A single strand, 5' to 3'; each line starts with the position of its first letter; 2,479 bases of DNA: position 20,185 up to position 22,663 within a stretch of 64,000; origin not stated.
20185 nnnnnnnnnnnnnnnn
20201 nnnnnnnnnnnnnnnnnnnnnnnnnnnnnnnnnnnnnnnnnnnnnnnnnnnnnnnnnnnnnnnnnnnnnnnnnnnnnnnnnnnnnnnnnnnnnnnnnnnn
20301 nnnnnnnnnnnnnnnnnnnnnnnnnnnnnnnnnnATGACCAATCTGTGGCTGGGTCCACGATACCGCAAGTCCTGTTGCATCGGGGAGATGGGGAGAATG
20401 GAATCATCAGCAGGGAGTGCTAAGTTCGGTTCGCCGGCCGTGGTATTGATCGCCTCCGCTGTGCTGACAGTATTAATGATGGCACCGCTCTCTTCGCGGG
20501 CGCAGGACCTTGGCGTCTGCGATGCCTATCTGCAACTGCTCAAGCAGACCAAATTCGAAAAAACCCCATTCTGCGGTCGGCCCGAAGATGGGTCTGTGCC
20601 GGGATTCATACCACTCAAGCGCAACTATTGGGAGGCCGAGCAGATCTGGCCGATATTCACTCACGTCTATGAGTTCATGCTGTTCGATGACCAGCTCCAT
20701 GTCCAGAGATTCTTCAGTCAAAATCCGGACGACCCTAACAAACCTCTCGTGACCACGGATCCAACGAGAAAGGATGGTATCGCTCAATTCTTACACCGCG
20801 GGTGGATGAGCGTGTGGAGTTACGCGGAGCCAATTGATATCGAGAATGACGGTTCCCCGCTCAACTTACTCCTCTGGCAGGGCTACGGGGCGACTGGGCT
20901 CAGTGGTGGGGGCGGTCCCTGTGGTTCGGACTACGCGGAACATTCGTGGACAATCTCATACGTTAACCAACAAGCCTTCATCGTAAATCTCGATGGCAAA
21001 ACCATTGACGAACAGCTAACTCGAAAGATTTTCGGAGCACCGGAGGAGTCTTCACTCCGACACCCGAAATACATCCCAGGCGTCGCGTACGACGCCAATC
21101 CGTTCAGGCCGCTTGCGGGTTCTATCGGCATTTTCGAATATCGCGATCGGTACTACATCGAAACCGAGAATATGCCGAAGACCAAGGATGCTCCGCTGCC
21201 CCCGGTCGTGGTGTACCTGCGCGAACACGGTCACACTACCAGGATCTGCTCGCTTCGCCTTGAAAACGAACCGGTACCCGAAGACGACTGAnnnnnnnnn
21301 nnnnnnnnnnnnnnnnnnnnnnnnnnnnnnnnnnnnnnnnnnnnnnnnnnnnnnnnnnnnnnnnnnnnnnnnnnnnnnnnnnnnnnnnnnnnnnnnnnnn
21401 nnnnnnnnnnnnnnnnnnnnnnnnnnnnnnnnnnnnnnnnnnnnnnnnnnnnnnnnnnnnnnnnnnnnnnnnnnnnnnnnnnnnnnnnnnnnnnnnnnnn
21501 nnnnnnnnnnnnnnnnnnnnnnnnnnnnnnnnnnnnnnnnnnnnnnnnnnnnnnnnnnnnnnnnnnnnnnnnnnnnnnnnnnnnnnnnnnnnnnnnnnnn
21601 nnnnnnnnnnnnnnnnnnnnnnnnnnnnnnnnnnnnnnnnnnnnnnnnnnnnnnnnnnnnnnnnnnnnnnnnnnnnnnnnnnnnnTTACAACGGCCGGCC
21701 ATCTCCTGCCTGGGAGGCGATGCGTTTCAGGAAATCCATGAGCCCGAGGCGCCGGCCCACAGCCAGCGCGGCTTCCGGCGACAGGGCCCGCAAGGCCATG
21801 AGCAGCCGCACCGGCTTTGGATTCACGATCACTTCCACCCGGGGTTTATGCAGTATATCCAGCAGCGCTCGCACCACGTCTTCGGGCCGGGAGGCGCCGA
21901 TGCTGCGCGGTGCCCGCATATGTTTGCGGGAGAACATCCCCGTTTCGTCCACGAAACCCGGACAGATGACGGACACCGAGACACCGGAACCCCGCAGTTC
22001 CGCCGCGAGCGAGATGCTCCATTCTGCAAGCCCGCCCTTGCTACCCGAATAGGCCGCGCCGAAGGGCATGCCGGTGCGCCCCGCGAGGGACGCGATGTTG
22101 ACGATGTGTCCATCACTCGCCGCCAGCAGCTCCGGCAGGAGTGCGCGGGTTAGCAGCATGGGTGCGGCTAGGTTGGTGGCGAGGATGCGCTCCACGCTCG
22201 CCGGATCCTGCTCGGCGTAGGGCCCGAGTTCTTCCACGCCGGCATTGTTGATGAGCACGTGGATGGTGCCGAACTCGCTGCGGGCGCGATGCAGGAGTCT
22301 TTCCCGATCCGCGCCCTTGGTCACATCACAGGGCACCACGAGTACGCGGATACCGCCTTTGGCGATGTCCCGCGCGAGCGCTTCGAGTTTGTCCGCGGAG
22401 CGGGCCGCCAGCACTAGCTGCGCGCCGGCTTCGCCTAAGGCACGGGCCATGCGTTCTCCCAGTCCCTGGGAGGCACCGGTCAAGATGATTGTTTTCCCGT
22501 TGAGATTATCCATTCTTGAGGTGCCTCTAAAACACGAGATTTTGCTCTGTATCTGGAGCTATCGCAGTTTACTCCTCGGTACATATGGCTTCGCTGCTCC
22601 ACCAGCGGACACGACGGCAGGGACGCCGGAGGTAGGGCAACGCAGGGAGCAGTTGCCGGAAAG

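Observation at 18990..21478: Transposase-less 2.47-kb cargo element bounded by 23-bp inverted repeats and an 8-bp target-site duplication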

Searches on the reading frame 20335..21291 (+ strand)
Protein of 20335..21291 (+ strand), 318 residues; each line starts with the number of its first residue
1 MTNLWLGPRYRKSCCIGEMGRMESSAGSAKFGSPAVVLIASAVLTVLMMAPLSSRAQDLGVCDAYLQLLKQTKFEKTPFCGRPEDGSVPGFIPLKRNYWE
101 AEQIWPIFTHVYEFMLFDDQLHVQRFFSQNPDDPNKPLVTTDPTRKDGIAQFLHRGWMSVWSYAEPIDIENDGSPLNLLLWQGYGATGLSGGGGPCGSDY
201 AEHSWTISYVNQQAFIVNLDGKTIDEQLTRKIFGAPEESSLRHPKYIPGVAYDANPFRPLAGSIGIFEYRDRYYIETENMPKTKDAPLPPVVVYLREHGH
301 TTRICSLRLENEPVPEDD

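Call 6: search_protein_families(library=pfam, proteins=[window:20335-21291:+], max_evalue=0.1)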
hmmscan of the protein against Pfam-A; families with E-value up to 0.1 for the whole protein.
window:20335-21291:+ (318 aa): 0 families

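Call 13: find_homologous_proteins(query=window:20335-21291:+)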
Query window:20335-21291:+ (318 aa): 39 proteins with E <= 0.001 among 1522 candidates.
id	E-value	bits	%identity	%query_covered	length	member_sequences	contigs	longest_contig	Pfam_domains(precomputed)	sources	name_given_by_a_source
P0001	2.5e-205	699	100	93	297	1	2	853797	-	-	-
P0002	5.3e-133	462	66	95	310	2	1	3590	-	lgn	-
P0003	6.0e-126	438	69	84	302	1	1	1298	-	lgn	-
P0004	3.0e-125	436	67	91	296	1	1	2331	-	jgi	jgi:hypothetical protein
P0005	9.9e-124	431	64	90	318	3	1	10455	-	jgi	jgi:hypothetical protein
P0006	4.9e-119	416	63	91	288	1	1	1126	-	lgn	-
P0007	7.6e-117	408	63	90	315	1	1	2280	-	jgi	jgi:hypothetical protein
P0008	5.9e-114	399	63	91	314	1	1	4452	-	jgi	jgi:hypothetical protein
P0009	3.3e-108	380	64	83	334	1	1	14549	-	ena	-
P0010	3.5e-106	373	60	89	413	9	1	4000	-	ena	-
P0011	3.9e-99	350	54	88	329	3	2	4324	-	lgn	-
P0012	9.5e-96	339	52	96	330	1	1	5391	-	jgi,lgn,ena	-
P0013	2.0e-93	331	56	82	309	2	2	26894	-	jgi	jgi:hypothetical protein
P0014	2.5e-82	295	53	83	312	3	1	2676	-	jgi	jgi:hypothetical protein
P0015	5.9e-81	290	52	81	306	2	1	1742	-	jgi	jgi:hypothetical protein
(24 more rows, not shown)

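Call 19: find_encoding_contigs(protein=P0005, flank=5000, max_places=3)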
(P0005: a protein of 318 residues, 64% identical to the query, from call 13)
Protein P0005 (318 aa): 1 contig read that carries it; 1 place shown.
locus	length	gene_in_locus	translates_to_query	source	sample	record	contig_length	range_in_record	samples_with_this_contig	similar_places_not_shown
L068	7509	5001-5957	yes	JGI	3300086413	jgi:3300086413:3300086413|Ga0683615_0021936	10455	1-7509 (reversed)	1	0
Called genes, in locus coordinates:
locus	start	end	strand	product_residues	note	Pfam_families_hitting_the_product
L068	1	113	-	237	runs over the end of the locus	-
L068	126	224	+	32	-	-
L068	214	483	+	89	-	-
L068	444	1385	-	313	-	PF01381:HTH_3, PF12844:HTH_19 (weak), PF13560:HTH_31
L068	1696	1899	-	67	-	-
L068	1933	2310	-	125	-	PF01381:HTH_3 (weak)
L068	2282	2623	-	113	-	PF09907:HigB_toxin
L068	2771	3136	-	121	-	-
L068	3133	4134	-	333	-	PF03432:Relaxase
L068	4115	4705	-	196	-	-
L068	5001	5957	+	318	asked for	-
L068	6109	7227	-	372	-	PF00589:Phage_integrase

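Call 20: find_encoding_contigs(protein=P0009, flank=5000, max_places=3)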
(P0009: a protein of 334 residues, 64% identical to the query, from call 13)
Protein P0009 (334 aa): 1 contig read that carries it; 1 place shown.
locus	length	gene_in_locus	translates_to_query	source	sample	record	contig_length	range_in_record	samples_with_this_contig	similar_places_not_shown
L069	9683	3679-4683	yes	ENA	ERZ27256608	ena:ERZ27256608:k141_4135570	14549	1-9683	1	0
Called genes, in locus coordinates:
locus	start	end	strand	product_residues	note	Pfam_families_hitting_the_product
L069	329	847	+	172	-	-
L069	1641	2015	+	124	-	PF05717:TnpB_IS66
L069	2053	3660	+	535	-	PF13007:LZ_Tnp_IS66, PF03050:DDE_Tnp_IS66, PF13817:DDE_Tnp_IS66_C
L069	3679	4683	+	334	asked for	-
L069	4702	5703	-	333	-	PF13481:AAA_25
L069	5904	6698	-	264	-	-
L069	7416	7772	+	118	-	PF24720:DUF7673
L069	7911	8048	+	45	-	-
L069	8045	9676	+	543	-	PF00239:Resolvase, PF07508:Recombinase, PF13408:Zn_ribbon_recom (weak)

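Call 21: find_encoding_contigs(protein=P0013, flank=5000, max_places=3)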
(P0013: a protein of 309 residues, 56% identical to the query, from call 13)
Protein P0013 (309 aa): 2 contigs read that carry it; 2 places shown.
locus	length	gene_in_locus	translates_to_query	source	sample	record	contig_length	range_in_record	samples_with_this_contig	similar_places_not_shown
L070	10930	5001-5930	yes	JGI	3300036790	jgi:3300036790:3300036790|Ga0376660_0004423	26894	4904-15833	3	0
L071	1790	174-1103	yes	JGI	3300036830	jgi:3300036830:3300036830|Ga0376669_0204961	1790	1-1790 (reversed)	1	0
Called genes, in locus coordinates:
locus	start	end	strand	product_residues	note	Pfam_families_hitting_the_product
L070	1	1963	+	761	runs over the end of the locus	PF03412:Peptidase_C39, PF00664:ABC_membrane, PF00005:ABC_tran, PF02463:SMC_N (faint)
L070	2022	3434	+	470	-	PF25917:BSH_RND, PF25994:HH_AprE, PF26002:Beta-barrel_AprE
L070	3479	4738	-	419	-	PF12000:Glyco_trans_4_3, PF00534:Glycos_transf_1, PF13692:Glyco_trans_1_4, PF13524:Glyco_trans_1_2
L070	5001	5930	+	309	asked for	-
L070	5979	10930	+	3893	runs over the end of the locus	PF00353:HemolysinCabind (weak), PF06594:HCBP_related (faint), PF00353:HemolysinCabind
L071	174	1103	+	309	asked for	-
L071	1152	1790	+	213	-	?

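Call 52: search_protein_families(library=ncbifam, proteins=[window:20398-21291:+], max_evalue=0.1)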
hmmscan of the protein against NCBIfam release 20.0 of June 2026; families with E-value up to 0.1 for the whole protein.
window:20398-21291:+ (297 aa): 0 families

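Call 59: predict_structure(alignment_id=A4)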
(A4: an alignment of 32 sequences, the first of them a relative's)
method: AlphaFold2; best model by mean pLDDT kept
length: 297 residues; sequences in the alignment: 32
mean_pLDDT: 80.9   pTM: 0.78
mean pLDDT of the five models: 80.9, 80.4, 77.4, 77.3, 76.3
residues with pLDDT >= 90: 149; 70-90: 63; 50-70: 68; < 50: 17
segments of 3 or more residues with pLDDT < 50: 1-3, 7-11, 294-297
pLDDT, mean of each block of 10 residues (from residue 1): 48 51 55 64 91 65 81 96 96 93 88 92 92 91 97 97 73 61 69 96 97 73 66 88 94 92 84 94 87 48
secondary structure, 60 per line:
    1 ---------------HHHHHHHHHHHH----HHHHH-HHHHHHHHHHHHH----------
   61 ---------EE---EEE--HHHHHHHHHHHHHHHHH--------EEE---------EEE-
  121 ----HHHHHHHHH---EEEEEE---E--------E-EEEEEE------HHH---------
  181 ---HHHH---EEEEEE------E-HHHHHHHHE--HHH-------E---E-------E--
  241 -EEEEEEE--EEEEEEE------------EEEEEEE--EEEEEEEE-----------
elements in order: H16-27 H32-36 H38-50 E75-77 H80-96 E105-107 E117-119 H125-133 E137-142 E157-162 H184-187 E191-196 H205-212 E242-248 E251-257 E270-276 E279-286

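Call 66: fold_search(model_id=the predicted structure, library=pdb)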
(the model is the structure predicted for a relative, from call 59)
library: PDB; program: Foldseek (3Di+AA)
matches with E <= 10: 109; with E <= 0.001: 0
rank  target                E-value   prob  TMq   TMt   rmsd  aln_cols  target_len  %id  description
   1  7xm5                  8.5e-01  0.09  0.18  0.19   9.2       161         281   10  Keap1 Kelch domain (residues 322-609) in complex with 6i (released 2022-07-06)
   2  4ckp_A                1.0e+00  0.05  0.12  0.18  17.1       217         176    9  Structure of an N-terminal fragment of Leishmania SAS-6 that contains part of its coiled coil domain (released 2014-03-05)
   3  3wdz_A                1.1e+00  0.08  0.18  0.19   9.5       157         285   12  Crystal Structure of Keap1 in Complex with phosphorylated p62 (released 2013-09-04)
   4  6lrz                  1.2e+00  0.08  0.18  0.18   9.9       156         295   12  Crystal structure of Keap1 in complex with dimethyl fumarate (DMF) (released 2020-08-05)
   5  7c5e                  1.2e+00  0.07  0.17  0.18  10.1       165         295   12  Crystal structure of Keap1 in complex with fumarate (FUM) (released 2020-08-05)
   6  7onh_B                1.2e+00  0.03  0.16  0.15  19.1       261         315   11  Crystal structure of the computationally designed SAKe6BE-L3 protein (released 2022-12-14)
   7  5m2n                  1.3e+00  0.03  0.15  0.08  17.3       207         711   10  Crystal Structure of Elongator subunit Elp2 (released 2016-12-28)
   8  2dyh_A                1.4e+00  0.07  0.18  0.18   9.9       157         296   11  Crystal structure of the Keap1 protein in complexed with the N-terminal region of the Nrf2 transcription factor (released 2007-09-04)
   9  8ivg                  1.5e+00  0.04  0.17  0.17  13.8       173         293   12  Methyl and Fluorine Effects in Novel Orally Bioavailable Keap1/Nrf2 PPI Inhibitor for Treatment of Chronic Kidney Diseas (released 2023-06-14)
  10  7onh_A                1.5e+00  0.03  0.16  0.15  20.2       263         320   12  Crystal structure of the computationally designed SAKe6BE-L3 protein (released 2022-12-14)
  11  6uf0_A                1.7e+00  0.07  0.18  0.18   9.2       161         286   10  Crystal structure of N-(4-((4-methoxy-N-(2,2,2-trifluoroethyl)phenyl)sulfonamido)isoquinolin-1-yl)-N-((4-methoxyphenyl (released 2019-12-18)
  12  1nr0                  1.7e+00  0.02  0.11  0.07  15.6       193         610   10  Two Seven-Bladed Beta-Propeller Domains Revealed By The Structure Of A C. elegans Homologue Of Yeast Actin Interacting P (released 2003-07-01)
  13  7ofd                  1.8e+00  0.06  0.17  0.18  10.0       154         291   12  Keap1 kelch domain bound to a small molecule fragment (released 2022-11-02)
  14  7mq8_LN               1.9e+00  0.03  0.15  0.08  17.7       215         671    9  Cryo-EM structure of the human SSU processome, state pre-A1 (released 2021-09-22)
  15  5e6s_E                2.3e+00  0.06  0.18  0.11  12.4       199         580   10  Structures of leukocyte integrin aLB2: The aI domain, the headpiece, and the pocket for the internal ligand (released 2016-03-02)
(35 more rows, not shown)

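Call 71: find_encoding_contigs(protein=P0001, flank=6000, max_places=6)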
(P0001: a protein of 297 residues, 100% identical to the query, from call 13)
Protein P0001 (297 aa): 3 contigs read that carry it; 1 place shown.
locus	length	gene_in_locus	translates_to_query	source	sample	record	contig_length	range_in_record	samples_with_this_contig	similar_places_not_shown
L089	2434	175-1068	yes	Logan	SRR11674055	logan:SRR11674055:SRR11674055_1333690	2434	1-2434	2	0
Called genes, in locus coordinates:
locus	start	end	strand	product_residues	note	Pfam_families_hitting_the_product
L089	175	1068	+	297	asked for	-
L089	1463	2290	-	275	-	PF00106:adh_short, PF08659:KR, PF13561:adh_short_C2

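Call 96: search_protein_families(library=padloc, proteins=[window:20398-21291:+], max_evalue=0.1)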
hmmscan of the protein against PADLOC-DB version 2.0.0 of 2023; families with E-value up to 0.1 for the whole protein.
window:20398-21291:+ (297 aa): 0 families

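Call 97: search_solved_structures(query=A4, max_evalue=1)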
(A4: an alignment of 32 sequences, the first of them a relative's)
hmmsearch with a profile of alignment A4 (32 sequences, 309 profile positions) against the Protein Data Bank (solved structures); distinct sequences matched with E-value up to 1: 0.

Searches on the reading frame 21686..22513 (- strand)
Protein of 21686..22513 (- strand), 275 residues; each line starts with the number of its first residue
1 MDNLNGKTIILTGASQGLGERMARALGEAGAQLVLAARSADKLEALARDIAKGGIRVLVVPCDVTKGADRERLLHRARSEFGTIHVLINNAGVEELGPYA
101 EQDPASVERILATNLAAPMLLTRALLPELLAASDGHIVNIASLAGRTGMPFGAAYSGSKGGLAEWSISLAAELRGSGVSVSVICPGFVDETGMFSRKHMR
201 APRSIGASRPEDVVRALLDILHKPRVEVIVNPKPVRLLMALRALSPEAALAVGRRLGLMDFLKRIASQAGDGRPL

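Call 6: search_protein_families(library=pfam, proteins=[window:21686-22513:-], max_evalue=0.1)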
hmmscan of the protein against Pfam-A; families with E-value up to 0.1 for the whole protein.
window:21686-22513:- (275 aa): 6 families
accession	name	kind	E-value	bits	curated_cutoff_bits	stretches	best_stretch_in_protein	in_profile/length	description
PF00106.31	adh_short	-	1.8e-53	181.4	26.6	1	7-196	1-189/195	short chain dehydrogenase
PF13561.12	adh_short_C2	-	4.4e-37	128.4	27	1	13-191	1-179/236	Enoyl-(Acyl carrier protein) reductase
PF08659.16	KR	-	8.5e-17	62.1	22.6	1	8-183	2-173/180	KR domain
PF13439.12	Glyco_transf_4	-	0.0044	17.5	28.5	0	160-237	2-84/170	Glycosyltransferase Family 4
PF08323.17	Glyco_transf_5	-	0.014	15.5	22.7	1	159-189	15-45/239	Starch synthase catalytic domain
PF13579.12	Glyco_trans_4_4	-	0.02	15.7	29.7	0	165-243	6-89/158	Glycosyl transferase 4-like domain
